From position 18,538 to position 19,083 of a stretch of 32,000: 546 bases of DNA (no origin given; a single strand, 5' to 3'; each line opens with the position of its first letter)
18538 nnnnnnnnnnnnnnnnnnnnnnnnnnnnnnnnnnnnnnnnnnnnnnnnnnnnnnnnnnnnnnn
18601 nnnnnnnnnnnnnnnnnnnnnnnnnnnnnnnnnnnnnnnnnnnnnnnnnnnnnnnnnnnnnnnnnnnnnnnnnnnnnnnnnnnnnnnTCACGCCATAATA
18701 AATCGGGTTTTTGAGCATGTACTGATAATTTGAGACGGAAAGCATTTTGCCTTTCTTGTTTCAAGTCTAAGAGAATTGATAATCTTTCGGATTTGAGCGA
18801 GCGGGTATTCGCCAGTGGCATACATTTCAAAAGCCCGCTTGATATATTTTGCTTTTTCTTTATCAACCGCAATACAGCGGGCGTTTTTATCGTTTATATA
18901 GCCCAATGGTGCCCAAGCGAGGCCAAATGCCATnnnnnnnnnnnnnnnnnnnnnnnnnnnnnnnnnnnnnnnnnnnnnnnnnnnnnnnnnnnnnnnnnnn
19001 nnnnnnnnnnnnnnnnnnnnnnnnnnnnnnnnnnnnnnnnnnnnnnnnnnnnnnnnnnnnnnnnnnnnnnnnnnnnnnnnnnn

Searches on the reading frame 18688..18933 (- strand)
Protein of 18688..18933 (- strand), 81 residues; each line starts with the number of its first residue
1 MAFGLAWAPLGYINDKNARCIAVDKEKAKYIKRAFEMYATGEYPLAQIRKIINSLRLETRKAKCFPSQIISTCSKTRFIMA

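Call 88: search_protein_families(library=phrogs, proteins=[window:18688-18933:-], max_evalue=0.001)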
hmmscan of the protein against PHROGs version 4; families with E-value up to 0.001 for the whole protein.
window:18688-18933:- (81 aa): 1 family
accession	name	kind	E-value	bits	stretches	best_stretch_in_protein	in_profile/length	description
phrog_95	-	integration and excision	2e-05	24.4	1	8-63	244-297/651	integrase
